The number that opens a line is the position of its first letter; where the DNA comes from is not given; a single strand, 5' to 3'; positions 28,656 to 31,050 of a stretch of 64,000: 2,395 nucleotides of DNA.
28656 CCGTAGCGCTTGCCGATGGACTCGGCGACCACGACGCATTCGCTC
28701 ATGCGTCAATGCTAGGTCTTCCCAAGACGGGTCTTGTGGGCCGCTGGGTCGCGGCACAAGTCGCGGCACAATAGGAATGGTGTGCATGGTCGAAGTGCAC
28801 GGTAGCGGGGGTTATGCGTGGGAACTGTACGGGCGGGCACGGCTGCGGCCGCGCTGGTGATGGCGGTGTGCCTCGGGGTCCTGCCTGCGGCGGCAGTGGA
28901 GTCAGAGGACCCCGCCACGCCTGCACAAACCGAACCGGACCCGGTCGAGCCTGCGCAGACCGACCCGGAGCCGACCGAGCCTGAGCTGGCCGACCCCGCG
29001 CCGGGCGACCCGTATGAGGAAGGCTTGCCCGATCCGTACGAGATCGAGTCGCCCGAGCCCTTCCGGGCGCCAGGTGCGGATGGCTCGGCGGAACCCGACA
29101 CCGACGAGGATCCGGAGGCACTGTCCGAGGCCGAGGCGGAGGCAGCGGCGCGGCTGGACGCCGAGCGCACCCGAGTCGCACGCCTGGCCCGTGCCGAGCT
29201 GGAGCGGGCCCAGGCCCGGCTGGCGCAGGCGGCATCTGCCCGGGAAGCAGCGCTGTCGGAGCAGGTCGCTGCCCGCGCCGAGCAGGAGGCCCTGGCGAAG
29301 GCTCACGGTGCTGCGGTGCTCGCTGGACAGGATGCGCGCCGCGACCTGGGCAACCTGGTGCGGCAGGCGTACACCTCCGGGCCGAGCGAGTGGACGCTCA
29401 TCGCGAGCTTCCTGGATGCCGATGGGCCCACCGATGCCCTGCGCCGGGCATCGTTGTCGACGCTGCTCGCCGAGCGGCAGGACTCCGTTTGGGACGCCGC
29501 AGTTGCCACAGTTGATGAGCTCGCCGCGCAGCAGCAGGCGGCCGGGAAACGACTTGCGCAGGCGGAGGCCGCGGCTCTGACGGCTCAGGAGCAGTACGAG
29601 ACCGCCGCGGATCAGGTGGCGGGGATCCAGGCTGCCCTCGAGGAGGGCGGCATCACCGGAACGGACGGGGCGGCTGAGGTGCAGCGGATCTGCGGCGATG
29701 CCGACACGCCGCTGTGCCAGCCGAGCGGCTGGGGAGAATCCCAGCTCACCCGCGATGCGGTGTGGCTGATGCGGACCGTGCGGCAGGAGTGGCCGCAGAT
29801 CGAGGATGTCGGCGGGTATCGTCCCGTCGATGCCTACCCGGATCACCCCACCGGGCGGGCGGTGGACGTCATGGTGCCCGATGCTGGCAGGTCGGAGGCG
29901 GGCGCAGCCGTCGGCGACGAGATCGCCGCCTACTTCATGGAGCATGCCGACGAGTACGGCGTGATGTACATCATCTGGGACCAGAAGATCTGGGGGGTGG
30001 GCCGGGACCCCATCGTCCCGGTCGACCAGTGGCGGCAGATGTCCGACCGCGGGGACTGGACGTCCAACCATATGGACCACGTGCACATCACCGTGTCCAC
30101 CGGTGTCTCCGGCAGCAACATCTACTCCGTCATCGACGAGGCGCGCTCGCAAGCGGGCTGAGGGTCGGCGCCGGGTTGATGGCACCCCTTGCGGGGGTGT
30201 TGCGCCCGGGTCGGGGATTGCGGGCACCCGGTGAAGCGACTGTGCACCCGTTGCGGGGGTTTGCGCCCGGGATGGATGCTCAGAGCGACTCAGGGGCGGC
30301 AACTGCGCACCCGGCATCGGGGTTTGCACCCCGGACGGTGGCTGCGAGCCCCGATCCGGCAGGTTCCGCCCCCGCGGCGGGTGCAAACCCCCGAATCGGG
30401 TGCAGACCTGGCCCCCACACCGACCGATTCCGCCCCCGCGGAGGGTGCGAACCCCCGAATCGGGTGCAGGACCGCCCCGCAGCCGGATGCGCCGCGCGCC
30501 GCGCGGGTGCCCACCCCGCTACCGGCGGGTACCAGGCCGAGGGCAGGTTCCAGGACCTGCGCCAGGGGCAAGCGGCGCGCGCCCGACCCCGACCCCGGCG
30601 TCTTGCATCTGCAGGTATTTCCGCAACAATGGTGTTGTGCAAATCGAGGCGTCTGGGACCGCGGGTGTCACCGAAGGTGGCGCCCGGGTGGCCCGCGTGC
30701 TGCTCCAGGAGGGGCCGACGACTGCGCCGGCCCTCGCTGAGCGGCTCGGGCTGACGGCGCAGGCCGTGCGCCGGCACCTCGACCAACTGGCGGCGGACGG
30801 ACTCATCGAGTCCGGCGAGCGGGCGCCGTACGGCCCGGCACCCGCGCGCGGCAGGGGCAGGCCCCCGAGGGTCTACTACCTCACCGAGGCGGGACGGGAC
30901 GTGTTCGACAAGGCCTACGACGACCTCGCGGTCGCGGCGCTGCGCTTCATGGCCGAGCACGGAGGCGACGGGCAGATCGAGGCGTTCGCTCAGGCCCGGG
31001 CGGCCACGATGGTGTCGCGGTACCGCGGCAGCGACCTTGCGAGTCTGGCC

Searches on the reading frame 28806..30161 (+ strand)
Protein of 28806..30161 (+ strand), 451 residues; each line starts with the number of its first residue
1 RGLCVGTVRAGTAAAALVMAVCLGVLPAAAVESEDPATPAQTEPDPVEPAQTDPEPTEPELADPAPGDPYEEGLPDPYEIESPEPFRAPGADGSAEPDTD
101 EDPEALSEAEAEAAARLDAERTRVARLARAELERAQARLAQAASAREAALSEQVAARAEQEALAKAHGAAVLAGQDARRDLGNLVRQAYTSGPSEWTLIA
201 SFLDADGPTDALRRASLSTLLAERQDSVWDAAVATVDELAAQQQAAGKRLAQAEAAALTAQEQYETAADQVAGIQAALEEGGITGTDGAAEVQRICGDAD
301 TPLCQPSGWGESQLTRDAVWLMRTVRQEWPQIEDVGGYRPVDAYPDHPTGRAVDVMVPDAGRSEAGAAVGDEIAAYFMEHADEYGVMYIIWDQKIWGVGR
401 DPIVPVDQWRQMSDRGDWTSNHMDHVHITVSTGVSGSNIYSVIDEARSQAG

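Call 46: search_protein_families(library=pfam, proteins=[window:28806-30161:+], max_evalue=0.001)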
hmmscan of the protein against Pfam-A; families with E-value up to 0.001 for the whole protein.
window:28806-30161:+ (451 aa): 0 families

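Call 95: find_homologous_proteins(query=window:28806-30158:+, max_evalue=1e-20)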
Query window:28806-30158:+ (451 aa): 21 proteins with E <= 1e-20 among 8000 candidates.
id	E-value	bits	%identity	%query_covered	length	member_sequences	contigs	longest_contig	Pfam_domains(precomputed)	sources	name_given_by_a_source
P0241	8.8e-282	953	99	99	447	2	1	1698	PF26571.1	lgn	-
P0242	1.9e-140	487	63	73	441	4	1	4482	PF26571.1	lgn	-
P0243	1.3e-135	471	64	72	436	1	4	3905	PF26571.1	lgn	-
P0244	1.1e-132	461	65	73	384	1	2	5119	PF26571.1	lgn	-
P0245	1.2e-130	455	62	73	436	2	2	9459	PF26571.1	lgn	-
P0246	3.8e-124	433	58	83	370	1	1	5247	PF26571.1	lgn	-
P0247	5.5e-124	433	57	83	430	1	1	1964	PF26571.1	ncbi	-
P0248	2.1e-117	411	57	77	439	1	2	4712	PF26571.1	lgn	-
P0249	4.1e-116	407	56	71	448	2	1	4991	PF26571.1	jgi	jgi:hypothetical protein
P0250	1.7e-113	398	51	85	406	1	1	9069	PF26571.1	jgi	jgi:hypothetical protein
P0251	3.8e-113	397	56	77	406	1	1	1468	PF26571.1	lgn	-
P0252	1.9e-111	391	60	67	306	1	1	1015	PF26571.1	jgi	-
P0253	2.2e-109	385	54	77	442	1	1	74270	PF26571.1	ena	-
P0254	1.9e-107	378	55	73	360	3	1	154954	PF26571.1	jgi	jgi:hypothetical protein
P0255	2.3e-105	371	50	94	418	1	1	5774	PF26571.1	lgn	-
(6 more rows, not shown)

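Call 96: find_encoding_contigs(protein=P0254, flank=4000, max_places=1)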
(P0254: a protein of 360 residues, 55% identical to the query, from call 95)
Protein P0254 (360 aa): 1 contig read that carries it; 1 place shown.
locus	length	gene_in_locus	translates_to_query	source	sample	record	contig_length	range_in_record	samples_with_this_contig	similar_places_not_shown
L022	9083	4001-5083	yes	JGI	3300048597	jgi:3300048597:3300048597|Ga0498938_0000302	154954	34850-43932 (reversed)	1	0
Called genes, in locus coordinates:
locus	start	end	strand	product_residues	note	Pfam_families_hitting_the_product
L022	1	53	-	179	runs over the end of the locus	PF04542:Sigma70_r2, PF08281:Sigma70_r4_2, PF04545:Sigma70_r4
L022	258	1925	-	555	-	PF00664:ABC_membrane, PF00005:ABC_tran, PF13304:AAA_21 (faint)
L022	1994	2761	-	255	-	PF01061:ABC2_membrane, PF12698:ABC2_membrane_3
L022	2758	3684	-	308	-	PF00005:ABC_tran, PF13304:AAA_21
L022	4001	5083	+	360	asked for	PF26571:VldE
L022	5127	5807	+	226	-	PF12802:MarR_2 (weak), PF12840:HTH_20 (weak), PF01022:HTH_5 (faint)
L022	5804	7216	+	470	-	PF19295:SufBD_N, PF01458:SUFBD_core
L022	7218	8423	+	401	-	PF01458:SUFBD_core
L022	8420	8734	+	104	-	PF00355:Rieske, PF13806:Rieske_2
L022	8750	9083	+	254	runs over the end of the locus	PF00005:ABC_tran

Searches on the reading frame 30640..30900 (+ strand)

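Call 46: search_protein_families(library=pfam, proteins=[window:30640-30900:+], max_evalue=0.001)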
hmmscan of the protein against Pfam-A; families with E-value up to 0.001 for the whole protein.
window:30640-30900:+ (87 aa): 11 families
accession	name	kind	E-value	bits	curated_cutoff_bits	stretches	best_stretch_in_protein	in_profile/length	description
PF12840.13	HTH_20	-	3.4e-09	37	27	1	16-58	8-50/51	Helix-turn-helix domain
PF13412.12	HTH_24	-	4.1e-08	33.1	21.9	1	20-57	11-48/48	Winged helix-turn-helix DNA-binding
PF12802.13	MarR_2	-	7.4e-08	32.9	27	1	15-58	8-52/61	MarR family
PF08279.18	HTH_11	-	3.8e-06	27.1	25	1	20-57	8-47/55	HTH domain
PF01022.26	HTH_5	-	1.8e-05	25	22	1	21-58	10-47/47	Bacterial regulatory protein, arsR family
PF13545.12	HTH_Crp_2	-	2.5e-05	24.6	27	1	16-59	2-56/70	Crp-like helix-turn-helix domain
PF01047.28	MarR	-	3.6e-05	24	24.6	1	19-57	10-48/59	MarR family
PF01978.25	TrmB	-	3.9e-05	23.9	25.6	1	10-64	6-60/68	Sugar-specific transcriptional regulator TrmB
PF25213.1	HVO_A0261_N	-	0.00017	21.9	35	1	21-59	19-57/86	HVO_A0261 N-terminal domain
PF21476.4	PF0610-like_N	-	0.0005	20.7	33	1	21-51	9-39/50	PF0610-like, N-terminal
PF08100.18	Dimerisation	-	0.00052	20.2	25.6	1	20-86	33-88/93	O-methyltransferase dimerisation domain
